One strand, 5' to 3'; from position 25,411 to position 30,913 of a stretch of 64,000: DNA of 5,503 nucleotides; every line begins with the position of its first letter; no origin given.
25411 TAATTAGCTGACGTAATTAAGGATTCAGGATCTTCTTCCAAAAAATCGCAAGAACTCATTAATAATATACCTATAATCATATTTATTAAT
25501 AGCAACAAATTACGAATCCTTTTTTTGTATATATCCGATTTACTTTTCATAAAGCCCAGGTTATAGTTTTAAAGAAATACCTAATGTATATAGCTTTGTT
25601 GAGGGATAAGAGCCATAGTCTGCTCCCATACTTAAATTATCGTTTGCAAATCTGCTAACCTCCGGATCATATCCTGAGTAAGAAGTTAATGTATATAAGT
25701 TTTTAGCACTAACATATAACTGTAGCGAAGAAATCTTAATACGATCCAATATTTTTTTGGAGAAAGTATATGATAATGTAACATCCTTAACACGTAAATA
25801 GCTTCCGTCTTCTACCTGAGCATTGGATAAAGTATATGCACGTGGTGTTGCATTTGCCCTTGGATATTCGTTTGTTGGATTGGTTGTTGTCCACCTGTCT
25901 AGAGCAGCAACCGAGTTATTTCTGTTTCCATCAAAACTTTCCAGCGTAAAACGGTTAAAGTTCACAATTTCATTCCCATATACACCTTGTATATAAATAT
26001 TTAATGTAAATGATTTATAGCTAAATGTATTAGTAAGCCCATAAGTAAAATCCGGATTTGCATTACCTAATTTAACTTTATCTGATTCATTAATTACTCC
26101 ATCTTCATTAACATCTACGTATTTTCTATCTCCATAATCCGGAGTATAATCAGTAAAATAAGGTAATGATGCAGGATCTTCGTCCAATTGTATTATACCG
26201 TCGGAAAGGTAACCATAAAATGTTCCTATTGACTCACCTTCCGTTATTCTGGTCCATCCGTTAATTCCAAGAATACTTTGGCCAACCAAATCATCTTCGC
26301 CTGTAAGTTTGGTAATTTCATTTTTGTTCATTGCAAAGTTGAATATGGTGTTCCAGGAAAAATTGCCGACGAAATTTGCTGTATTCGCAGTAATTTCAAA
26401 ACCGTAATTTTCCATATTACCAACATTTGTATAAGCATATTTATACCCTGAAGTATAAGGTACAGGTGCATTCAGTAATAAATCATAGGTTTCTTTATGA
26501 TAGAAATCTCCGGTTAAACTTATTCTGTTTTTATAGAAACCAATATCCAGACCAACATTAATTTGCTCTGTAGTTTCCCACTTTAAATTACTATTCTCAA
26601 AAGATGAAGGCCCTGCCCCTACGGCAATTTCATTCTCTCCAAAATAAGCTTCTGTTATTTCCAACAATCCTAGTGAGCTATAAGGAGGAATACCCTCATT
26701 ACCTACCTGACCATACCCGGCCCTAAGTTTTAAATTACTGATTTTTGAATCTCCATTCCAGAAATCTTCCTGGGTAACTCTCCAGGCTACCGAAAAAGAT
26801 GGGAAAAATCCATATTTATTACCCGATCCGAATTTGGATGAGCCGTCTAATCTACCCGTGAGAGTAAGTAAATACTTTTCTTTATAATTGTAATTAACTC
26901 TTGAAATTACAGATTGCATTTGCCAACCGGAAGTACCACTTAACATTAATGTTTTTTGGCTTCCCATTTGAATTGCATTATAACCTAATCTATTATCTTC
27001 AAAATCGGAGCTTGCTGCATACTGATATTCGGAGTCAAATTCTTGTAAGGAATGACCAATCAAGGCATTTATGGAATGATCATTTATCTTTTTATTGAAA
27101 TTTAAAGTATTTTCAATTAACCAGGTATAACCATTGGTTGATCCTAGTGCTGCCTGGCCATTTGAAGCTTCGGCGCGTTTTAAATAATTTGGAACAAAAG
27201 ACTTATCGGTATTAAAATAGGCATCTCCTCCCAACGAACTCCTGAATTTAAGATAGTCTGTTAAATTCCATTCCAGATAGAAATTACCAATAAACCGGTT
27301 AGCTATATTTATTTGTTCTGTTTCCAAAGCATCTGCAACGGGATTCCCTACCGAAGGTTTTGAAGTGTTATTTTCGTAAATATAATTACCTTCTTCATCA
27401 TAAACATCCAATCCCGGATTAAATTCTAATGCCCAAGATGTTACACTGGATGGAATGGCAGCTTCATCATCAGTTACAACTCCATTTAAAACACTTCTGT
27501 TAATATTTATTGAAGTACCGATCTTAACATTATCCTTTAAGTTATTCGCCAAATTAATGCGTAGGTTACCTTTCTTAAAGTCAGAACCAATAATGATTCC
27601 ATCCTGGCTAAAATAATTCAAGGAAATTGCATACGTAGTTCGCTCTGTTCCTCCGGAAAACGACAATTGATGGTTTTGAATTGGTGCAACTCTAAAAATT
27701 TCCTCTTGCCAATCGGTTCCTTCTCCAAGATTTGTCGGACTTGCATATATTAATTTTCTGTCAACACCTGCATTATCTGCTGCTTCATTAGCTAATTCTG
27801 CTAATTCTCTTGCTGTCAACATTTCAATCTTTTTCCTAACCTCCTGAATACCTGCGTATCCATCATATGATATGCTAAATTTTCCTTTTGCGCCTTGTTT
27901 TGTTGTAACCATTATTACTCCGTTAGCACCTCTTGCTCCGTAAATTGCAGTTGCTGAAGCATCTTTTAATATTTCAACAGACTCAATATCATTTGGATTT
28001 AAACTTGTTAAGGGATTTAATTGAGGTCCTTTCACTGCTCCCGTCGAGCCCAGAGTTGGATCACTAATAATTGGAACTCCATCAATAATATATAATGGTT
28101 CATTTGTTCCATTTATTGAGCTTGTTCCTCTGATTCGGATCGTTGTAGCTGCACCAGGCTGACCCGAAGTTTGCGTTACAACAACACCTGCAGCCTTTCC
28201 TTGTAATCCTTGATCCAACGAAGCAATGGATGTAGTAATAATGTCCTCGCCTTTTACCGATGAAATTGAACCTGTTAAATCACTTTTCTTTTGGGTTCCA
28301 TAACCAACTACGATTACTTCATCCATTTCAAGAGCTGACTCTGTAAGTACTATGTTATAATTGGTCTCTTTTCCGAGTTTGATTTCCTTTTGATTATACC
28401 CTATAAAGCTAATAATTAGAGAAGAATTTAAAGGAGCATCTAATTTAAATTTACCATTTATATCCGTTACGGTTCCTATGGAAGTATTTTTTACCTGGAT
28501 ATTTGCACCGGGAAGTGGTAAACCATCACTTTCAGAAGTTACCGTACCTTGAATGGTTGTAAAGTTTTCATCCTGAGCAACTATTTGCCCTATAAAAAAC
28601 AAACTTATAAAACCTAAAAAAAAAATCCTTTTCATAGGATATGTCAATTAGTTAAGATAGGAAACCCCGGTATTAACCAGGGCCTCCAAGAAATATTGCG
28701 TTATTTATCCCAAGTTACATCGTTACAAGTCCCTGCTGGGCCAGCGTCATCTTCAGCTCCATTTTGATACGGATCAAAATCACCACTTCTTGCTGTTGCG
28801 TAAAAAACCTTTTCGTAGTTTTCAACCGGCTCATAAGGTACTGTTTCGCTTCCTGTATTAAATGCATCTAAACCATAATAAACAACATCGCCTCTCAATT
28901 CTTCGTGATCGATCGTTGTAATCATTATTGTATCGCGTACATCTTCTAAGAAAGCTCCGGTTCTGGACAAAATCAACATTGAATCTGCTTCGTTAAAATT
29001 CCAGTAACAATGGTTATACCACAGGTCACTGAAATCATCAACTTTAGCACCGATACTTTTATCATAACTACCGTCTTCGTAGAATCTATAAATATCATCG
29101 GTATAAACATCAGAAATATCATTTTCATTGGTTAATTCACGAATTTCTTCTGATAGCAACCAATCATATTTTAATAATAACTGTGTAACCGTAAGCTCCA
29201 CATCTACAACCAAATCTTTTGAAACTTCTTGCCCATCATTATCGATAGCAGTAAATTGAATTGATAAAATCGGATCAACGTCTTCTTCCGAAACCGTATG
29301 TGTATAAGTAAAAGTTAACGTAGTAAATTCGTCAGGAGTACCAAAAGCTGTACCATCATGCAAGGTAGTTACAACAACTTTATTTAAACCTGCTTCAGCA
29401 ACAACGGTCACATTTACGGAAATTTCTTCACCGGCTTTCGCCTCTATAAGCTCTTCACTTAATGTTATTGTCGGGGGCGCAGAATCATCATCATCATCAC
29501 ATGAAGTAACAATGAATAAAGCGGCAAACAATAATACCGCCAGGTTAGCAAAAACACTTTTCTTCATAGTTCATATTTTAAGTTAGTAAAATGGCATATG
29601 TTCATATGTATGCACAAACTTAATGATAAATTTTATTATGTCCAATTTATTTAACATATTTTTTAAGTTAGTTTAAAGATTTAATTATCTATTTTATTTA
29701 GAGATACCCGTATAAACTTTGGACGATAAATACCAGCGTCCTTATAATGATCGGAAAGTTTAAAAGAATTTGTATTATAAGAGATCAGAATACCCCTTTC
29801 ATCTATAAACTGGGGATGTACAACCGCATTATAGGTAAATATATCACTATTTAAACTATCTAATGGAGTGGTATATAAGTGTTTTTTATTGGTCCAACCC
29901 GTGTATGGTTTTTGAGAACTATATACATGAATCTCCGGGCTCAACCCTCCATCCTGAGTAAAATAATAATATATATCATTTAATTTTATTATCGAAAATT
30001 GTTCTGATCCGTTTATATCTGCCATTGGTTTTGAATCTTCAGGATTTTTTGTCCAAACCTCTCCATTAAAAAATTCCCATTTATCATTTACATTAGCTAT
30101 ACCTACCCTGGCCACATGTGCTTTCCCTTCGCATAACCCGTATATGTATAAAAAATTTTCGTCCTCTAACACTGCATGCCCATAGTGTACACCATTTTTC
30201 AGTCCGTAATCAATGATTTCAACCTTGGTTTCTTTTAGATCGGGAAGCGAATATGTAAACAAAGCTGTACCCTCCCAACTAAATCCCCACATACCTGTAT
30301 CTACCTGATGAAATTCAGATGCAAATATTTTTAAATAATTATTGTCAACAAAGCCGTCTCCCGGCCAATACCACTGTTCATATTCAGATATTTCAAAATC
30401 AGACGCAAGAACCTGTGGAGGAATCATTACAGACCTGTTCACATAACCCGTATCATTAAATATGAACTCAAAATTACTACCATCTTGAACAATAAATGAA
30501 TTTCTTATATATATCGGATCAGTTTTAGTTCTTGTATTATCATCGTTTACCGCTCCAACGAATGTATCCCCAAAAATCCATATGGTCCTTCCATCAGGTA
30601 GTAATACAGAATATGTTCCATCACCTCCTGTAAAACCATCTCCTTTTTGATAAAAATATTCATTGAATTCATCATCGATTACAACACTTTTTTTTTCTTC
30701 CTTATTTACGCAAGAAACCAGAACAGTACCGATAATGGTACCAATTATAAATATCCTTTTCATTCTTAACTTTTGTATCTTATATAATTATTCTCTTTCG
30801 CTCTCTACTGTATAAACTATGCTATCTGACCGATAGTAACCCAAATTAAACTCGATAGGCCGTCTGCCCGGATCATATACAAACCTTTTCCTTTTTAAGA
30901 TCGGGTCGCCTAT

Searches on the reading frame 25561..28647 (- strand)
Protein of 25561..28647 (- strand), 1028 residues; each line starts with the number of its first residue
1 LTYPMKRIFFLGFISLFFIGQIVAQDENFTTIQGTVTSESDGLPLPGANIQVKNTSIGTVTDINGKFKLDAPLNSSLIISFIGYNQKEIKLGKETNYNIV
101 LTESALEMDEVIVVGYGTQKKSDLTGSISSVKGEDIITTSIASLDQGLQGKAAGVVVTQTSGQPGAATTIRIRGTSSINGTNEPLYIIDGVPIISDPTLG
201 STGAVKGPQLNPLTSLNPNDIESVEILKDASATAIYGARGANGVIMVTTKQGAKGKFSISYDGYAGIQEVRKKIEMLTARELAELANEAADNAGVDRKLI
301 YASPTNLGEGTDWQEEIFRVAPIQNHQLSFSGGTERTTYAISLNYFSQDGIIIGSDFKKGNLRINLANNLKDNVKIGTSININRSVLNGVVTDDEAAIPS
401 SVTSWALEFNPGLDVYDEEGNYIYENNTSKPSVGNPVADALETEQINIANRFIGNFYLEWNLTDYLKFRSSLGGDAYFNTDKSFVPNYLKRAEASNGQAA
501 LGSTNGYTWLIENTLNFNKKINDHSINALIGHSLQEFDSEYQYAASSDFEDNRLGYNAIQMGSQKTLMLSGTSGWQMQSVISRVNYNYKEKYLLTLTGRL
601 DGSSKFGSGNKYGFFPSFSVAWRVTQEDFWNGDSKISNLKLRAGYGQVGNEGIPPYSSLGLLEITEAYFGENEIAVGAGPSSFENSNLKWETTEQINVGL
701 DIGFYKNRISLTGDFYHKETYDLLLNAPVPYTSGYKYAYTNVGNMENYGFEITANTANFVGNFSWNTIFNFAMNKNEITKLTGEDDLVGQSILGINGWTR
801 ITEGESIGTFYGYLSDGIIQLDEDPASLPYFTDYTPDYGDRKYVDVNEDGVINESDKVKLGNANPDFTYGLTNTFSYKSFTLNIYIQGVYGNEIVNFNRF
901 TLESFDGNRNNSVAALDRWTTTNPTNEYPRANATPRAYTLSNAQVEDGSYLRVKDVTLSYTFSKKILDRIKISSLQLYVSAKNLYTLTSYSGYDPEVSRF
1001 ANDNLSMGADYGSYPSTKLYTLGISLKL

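Call 8: search_protein_families(library=pfam, proteins=[window:25561-28647:-], max_evalue=0.01)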
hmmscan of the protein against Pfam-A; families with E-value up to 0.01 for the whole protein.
window:25561-28647:- (1028 aa): 4 families
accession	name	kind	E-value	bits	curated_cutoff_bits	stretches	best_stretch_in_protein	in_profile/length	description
PF13715.12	CarbopepD_reg_2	-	3e-20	72.5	32.2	1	32-113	1-88/88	CarboxypepD_reg-like domain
PF07715.20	Plug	-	3.3e-20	73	23.9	1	121-244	2-107/107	TonB-dependent Receptor Plug Domain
PF00593.30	TonB_dep_Rec_b-barrel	-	2.3e-19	71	27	1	438-984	55-436/436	TonB dependent receptor-like, beta-barrel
PF13620.12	CarboxypepD_reg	-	3.7e-10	40.5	32.3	1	31-102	1-82/82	Carboxypeptidase regulatory-like domain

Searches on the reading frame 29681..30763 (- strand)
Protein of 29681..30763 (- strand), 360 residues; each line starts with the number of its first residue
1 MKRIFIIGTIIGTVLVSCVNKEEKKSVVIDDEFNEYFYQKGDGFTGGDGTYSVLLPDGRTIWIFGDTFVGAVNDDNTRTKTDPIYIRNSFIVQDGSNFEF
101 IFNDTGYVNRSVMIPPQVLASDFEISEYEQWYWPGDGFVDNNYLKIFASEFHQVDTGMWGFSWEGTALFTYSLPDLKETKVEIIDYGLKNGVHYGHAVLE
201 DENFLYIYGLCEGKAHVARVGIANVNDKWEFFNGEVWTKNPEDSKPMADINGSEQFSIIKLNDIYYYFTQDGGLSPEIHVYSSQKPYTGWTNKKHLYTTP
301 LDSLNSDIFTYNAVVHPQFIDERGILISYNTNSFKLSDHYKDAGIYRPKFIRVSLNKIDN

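Call 8: search_protein_families(library=pfam, proteins=[window:29681-30763:-], max_evalue=0.01)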
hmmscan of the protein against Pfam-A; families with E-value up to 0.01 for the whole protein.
window:29681-30763:- (360 aa): 2 families
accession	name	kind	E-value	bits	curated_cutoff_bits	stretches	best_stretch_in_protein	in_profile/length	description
PF16396.11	DUF5005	-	8e-18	64.9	29.6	2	15-94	44-122/443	Domain of unknown function (DUF5005)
PF13810.12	DUF4185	-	6.3e-07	29.4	39.5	1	57-318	25-287/309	Domain of unknown function (DUF4185)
